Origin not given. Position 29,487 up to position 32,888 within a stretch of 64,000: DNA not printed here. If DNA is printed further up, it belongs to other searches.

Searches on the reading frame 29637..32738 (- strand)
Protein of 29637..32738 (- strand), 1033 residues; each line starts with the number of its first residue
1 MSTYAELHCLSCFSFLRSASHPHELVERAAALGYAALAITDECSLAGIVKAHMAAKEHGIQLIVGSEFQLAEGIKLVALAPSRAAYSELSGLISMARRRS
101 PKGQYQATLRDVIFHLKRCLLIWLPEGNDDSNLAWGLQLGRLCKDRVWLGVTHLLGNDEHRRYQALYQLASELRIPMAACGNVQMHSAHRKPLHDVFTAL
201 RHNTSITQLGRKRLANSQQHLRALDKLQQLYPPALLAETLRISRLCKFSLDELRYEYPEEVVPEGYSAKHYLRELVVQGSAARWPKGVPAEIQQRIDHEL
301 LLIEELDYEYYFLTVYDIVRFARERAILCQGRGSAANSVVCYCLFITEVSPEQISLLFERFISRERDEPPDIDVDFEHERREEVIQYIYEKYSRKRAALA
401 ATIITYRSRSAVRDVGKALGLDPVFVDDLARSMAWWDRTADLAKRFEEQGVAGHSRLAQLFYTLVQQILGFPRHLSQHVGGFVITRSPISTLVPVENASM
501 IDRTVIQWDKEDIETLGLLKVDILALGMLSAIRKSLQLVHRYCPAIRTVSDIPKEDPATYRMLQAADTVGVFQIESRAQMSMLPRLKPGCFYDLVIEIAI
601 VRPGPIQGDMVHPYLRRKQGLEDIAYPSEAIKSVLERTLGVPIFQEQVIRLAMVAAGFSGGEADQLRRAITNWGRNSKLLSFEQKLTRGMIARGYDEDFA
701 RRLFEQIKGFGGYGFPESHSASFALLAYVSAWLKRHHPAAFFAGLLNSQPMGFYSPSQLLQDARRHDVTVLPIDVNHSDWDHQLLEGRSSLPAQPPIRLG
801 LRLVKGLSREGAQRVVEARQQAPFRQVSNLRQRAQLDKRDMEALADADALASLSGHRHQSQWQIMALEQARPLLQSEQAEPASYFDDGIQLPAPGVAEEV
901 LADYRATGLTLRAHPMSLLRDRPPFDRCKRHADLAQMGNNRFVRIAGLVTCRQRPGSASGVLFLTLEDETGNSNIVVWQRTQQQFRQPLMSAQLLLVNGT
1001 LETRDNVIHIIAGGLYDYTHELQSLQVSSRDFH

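Call 45: search_protein_families(library=ncbifam, max_evalue=1e-10, proteins=[window:29637-32738:-])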
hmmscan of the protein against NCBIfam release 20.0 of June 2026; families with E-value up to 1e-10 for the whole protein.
window:29637-32738:- (1033 aa): 13 families
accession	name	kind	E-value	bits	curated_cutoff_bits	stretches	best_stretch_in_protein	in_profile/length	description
NF004225.0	PRK05672.1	subfamily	0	1403.3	939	1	2-1033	4-1047/1047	error-prone DNA polymerase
NF004226.0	PRK05673.1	equivalog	3.9e-181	604.6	1002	1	3-1021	5-1065/1146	DNA polymerase III subunit alpha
NF005298.0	PRK06826.1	equivalog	1.5e-165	552.8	1260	1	149-1018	174-1072/1151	DNA polymerase III subunit alpha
TIGR00594.1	polc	superfamily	1.2e-161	540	434.35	1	5-978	2-1022/1022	DNA polymerase III subunit alpha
NF005377.0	PRK06920.1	equivalog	1.5e-144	483.3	1806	1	4-1017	3-1022/1108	DNA polymerase III subunit alpha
NF005582.0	PRK07279.1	equivalog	6.1e-117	392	1279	1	5-1029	3-975/1033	DNA polymerase III subunit alpha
NF005617.0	PRK07374.1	equivalog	9.6e-117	391.4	1653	1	166-861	192-901/1170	DNA polymerase III subunit alpha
NF004550.0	PRK05898.1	equivalog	2.6e-114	383.4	1182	1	181-827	141-780/971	DNA polymerase III subunit alpha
NF005516.0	PRK07135.1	equivalog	8.7e-112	375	1084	1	220-853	180-812/974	DNA polymerase III DnaE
NF007079.0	PRK09532.1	equivalog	3.5e-81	273.6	1525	1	165-714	189-775/876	DNA polymerase III subunit alpha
NF001688.0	PRK00448.1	equivalog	5.5e-29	100.4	873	0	6-73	340-407/1445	PolC-type DNA polymerase III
TIGR01405.1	polC_Gram_pos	equivalog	7e-25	86.9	1043.45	0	6-78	106-178/1211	DNA polymerase III subunit alpha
NF005616.0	PRK07373.1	equivalog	9.9e-16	57.3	646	1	715-859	38-178/449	DNA polymerase III subunit alpha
